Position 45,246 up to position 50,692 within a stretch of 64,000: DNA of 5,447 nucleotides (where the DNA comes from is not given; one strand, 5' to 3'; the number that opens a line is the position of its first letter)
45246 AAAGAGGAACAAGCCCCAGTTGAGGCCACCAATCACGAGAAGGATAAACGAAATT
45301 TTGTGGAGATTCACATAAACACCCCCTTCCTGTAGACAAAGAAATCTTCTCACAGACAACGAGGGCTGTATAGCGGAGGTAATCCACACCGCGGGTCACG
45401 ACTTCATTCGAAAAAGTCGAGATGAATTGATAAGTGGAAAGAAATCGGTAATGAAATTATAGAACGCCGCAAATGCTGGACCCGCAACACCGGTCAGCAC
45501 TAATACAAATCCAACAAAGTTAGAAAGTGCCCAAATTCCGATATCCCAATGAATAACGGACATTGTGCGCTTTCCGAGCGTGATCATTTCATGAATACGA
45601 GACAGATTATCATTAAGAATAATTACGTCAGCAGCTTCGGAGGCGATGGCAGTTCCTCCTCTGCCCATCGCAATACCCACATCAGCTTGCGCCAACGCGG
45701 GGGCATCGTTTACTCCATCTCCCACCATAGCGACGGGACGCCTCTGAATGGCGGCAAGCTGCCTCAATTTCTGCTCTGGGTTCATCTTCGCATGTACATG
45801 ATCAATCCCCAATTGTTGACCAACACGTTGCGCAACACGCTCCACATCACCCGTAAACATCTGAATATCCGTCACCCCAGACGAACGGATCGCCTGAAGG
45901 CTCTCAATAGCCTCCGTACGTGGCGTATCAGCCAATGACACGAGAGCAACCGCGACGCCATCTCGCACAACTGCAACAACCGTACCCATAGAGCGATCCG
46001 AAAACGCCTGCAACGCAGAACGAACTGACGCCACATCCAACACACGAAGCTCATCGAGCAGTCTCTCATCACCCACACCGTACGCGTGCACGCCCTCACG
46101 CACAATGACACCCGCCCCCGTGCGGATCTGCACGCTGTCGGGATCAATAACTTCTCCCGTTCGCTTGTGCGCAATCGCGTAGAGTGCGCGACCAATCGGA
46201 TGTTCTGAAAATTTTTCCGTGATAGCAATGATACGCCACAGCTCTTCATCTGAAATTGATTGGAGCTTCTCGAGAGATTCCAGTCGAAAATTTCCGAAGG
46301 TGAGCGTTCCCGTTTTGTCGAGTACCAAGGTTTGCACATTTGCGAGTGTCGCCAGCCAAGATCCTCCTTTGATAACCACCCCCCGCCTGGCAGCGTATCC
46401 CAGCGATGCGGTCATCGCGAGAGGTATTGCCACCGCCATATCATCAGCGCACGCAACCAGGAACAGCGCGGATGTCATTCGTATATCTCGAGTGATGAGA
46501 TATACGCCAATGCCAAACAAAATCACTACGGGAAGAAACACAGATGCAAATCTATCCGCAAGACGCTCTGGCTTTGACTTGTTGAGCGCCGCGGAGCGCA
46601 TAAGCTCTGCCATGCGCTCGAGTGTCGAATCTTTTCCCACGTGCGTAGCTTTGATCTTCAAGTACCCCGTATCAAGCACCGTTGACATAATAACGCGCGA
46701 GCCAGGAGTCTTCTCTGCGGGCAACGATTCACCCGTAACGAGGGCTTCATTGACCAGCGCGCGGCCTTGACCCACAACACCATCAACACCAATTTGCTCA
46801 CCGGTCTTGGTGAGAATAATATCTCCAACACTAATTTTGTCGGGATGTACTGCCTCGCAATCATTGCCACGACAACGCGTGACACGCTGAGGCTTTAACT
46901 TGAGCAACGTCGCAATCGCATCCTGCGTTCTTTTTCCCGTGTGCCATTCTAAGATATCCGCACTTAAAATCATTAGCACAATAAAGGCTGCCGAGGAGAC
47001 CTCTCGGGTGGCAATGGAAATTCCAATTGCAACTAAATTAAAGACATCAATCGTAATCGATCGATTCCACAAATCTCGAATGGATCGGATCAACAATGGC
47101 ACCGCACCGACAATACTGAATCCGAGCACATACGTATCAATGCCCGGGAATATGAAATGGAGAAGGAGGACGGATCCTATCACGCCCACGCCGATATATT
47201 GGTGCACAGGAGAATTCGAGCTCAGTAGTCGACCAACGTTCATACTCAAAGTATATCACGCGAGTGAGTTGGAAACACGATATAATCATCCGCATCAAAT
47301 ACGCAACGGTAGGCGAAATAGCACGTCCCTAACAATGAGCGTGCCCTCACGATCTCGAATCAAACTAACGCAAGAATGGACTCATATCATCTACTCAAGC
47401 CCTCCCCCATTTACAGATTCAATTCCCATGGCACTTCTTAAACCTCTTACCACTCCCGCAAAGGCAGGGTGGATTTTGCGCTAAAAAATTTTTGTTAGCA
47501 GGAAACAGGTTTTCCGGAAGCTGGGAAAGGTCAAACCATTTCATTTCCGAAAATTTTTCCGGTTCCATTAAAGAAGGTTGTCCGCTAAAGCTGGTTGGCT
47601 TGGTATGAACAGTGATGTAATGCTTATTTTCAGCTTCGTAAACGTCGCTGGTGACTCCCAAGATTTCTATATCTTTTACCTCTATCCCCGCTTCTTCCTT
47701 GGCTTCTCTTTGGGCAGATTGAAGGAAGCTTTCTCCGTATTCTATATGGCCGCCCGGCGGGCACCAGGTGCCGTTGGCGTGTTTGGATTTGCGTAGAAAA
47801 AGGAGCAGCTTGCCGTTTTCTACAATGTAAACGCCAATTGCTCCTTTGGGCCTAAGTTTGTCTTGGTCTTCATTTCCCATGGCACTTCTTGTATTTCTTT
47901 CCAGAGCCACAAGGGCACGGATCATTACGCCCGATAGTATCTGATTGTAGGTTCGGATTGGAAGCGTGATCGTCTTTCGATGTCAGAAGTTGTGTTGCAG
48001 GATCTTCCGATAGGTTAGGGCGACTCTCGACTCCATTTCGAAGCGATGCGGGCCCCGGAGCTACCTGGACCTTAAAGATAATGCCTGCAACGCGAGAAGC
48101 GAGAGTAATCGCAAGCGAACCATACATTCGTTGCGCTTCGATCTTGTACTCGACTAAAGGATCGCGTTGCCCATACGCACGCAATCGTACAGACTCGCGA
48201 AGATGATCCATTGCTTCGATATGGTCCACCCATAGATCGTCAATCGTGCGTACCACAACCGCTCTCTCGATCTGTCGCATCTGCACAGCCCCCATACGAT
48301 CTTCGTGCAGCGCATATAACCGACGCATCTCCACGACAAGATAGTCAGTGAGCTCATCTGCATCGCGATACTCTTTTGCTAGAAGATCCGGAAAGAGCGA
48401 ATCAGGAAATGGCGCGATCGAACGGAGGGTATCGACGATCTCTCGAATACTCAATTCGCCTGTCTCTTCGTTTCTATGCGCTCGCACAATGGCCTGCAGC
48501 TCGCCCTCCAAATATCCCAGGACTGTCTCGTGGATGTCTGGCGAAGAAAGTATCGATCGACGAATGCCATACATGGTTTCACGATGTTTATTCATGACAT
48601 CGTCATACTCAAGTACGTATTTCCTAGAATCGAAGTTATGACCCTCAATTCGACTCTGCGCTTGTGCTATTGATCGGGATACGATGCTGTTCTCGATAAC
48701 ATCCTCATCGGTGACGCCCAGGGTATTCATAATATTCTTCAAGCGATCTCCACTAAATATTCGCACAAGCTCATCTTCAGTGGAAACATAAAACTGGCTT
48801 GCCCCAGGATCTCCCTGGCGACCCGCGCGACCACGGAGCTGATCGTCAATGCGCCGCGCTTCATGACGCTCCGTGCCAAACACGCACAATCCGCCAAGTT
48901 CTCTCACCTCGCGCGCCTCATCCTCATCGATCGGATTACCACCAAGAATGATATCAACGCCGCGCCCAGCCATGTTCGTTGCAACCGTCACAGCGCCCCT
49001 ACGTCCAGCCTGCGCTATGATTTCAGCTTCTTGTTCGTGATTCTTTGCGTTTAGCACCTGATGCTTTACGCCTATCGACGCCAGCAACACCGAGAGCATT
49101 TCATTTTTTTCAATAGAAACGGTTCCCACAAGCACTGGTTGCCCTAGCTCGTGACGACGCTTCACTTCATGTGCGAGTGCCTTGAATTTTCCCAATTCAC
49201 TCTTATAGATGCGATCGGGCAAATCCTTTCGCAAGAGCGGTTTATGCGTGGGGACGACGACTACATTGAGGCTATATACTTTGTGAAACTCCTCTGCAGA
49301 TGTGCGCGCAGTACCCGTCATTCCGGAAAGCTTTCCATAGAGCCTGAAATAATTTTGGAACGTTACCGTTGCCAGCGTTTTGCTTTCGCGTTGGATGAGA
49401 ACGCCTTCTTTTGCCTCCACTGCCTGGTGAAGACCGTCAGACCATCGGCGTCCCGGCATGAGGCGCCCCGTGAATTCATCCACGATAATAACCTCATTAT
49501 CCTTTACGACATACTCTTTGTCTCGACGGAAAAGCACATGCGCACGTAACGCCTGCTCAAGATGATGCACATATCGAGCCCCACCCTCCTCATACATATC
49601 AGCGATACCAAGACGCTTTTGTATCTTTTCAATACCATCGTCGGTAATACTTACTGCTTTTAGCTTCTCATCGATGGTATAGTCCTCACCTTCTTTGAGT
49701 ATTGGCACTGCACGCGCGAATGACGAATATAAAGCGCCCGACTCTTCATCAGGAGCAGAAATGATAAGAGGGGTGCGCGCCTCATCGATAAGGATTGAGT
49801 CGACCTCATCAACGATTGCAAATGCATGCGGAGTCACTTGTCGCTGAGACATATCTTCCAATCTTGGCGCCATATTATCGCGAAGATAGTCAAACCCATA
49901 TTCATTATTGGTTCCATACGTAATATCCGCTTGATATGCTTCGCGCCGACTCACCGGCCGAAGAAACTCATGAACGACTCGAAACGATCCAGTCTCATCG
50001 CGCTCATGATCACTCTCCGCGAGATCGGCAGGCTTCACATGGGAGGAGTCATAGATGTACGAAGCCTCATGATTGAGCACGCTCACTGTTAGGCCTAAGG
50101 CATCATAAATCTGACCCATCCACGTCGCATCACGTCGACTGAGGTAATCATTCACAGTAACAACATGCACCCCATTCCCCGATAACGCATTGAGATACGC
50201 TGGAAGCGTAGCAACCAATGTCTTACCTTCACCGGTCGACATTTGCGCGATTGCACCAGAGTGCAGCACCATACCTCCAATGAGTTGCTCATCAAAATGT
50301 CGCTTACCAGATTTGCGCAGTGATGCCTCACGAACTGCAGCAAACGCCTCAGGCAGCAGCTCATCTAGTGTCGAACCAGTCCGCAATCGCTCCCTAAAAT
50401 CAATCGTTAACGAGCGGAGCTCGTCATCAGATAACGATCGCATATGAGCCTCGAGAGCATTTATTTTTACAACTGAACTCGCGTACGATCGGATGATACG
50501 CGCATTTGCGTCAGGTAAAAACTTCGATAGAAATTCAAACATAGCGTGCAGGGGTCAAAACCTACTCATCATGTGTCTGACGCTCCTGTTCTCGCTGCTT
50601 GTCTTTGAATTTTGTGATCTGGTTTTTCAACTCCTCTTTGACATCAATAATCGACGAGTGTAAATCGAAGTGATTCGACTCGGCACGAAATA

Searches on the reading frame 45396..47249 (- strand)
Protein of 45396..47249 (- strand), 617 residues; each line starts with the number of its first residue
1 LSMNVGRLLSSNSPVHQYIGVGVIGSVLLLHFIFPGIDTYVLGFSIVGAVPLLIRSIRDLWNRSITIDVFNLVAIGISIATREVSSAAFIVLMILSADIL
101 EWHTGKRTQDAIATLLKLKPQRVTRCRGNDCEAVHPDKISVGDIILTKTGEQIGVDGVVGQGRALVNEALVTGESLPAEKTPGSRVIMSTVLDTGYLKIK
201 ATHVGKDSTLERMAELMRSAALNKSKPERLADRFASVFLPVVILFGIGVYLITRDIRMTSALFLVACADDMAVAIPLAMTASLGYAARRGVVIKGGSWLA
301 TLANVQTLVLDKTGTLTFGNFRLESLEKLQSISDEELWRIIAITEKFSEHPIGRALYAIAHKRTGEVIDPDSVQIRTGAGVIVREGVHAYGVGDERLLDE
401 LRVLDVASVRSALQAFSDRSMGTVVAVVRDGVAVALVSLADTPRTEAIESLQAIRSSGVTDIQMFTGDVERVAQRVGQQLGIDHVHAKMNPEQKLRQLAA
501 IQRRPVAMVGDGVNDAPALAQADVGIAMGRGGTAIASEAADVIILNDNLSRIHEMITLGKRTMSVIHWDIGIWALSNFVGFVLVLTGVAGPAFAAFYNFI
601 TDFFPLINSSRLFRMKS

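Call 85: search_protein_families(library=pfam, proteins=[window:45396-47249:-], max_evalue=0.00001)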
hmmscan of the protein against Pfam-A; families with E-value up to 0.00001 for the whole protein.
window:45396-47249:- (617 aa): 2 families
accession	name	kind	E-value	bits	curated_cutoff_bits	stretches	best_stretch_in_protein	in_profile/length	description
PF00122.25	E1-E2_ATPase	-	7.8e-39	133.5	28.1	1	117-289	1-181/181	E1-E2 ATPase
PF00702.32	Hydrolase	-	3.2e-25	90.1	26.4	1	306-523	2-191/191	haloacid dehalogenase-like hydrolase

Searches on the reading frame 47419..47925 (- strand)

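Call 85: search_protein_families(library=pfam, proteins=[window:47419-47925:-], max_evalue=0.00001)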
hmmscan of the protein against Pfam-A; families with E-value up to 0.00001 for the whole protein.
window:47419-47925:- (168 aa): 2 families
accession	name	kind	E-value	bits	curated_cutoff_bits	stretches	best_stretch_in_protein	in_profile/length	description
PF00293.34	NUDIX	-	3.2e-24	85.9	21.1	1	28-149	4-132/134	NUDIX domain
PF02810.21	SEC-C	-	4.3e-06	26.9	20.4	1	153-168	4-19/19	SEC-C motif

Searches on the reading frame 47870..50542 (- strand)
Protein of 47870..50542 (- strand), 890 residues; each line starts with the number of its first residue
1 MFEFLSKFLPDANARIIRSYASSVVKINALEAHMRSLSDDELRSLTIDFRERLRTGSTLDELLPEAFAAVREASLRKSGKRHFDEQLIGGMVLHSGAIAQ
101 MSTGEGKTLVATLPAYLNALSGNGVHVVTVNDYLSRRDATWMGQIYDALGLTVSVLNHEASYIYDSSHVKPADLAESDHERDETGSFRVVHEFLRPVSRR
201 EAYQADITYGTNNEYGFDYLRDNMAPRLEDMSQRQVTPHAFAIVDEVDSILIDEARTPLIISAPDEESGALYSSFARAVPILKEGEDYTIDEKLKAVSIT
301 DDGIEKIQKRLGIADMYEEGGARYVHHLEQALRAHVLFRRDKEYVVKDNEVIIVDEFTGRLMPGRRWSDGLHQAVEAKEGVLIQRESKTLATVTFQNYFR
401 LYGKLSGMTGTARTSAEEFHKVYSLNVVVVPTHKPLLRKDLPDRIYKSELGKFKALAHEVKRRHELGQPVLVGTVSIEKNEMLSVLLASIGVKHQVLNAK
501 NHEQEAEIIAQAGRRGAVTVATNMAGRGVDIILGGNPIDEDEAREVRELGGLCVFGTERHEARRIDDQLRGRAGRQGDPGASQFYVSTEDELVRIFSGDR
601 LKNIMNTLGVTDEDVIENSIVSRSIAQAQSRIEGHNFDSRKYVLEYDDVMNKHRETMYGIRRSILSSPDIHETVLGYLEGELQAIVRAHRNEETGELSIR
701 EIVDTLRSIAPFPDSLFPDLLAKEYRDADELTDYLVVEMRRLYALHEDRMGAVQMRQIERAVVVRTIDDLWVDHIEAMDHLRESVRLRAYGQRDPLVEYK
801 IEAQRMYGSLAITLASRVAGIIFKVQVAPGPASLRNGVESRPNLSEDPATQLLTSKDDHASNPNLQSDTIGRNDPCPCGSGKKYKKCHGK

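Call 85: search_protein_families(library=pfam, proteins=[window:47870-50542:-], max_evalue=0.00001)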
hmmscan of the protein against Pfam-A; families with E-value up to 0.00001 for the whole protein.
window:47870-50542:- (890 aa): 5 families
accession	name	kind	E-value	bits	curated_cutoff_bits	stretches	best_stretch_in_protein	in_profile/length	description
PF07517.20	SecA_DEAD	-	3.2e-116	388.1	24.6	1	6-420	2-290/290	SecA DEAD-like domain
PF21090.3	P-loop_SecA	-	6.2e-77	258.3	27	2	435-537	1-103/205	SecA P-loop domain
PF07516.18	SecA_SW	-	1.5e-53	182.3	26.7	1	615-826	1-200/200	SecA Wing and Scaffold domain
PF01043.26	SecA_PP_bind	-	2e-41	141.5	23.5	1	269-376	3-110/110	SecA preprotein cross-linking domain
PF02810.21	SEC-C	-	3.1e-10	40.2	20.4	1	872-890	1-19/19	SEC-C motif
